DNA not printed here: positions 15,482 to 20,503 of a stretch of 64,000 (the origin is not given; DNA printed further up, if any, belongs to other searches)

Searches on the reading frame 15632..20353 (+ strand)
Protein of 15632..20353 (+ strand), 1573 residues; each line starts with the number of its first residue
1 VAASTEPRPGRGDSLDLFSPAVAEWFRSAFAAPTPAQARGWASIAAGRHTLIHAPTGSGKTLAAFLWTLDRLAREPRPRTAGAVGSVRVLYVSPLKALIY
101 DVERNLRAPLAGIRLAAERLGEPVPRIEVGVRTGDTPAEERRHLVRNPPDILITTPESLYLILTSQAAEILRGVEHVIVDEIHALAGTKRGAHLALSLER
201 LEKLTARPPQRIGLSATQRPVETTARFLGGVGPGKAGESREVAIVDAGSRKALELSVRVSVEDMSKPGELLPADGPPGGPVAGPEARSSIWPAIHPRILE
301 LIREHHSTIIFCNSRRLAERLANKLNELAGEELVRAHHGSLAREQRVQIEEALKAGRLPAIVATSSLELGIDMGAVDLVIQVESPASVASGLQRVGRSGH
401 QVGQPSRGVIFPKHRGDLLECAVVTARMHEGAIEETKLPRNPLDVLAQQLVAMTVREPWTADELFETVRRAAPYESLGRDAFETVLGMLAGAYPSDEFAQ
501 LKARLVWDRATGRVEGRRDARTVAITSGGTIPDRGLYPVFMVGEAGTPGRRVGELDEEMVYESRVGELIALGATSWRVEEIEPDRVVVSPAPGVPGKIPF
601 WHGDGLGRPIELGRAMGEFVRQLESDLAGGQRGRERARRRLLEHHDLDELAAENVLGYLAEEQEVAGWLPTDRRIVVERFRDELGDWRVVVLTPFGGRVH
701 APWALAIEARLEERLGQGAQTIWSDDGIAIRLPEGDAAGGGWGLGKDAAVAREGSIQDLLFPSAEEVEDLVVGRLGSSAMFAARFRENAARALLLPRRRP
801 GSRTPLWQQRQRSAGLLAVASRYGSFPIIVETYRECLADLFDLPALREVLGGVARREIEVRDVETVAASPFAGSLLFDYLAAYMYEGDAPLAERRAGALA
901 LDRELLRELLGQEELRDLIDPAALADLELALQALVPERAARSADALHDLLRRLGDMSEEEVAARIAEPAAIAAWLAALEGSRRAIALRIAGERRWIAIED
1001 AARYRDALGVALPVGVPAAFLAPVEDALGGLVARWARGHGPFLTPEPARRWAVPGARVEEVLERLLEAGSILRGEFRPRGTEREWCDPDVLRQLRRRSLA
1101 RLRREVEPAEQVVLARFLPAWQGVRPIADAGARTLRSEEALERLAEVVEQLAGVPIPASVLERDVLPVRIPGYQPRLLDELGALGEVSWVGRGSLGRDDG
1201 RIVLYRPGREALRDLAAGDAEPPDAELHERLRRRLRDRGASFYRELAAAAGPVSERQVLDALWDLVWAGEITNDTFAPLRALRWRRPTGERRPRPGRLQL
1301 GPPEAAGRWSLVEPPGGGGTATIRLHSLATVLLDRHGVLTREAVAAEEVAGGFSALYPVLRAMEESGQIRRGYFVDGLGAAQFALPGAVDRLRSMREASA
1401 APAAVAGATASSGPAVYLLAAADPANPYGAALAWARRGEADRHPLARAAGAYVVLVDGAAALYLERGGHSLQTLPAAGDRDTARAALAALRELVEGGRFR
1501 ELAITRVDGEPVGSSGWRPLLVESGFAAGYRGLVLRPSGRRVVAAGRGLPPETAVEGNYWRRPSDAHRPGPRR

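Call 63: search_protein_families(library=pfam, proteins=[window:15632-20353:+], max_evalue=0.00001)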
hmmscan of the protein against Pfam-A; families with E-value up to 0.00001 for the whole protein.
window:15632-20353:+ (1573 aa): 8 families
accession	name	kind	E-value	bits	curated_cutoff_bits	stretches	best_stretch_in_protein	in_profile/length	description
PF08494.16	DEAD_assoc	-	3.6e-57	193.8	23.5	1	669-872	1-191/191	DEAD/H associated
PF19306.5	WH_Lhr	-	3.6e-49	166.8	27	1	427-597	2-167/168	Large helicase-related protein, winged helix domain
PF23234.1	WH4_Lhr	-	4.8e-35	119.5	27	1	1320-1401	3-84/87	Large helicase-related protein, winged-helix domain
PF00270.35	DEAD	-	7.2e-31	107.6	26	1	34-219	1-161/167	DEAD/DEAH box helicase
PF23236.1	WH2_Lhr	-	1.9e-23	83.5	27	1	918-1023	2-105/105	Large helicase-related protein, winged-helix domain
PF23235.1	WH3_Lhr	-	2.7e-20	72.9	27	1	1113-1205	5-88/95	Large helicase-related protein, winged-helix domain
PF00271.37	Helicase_C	-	2.1e-18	67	23.5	1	299-399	7-107/110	Helicase conserved C-terminal domain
PF04851.21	ResIII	-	2.5e-07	31.2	22.5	1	47-217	23-161/164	Type III restriction enzyme, res subunit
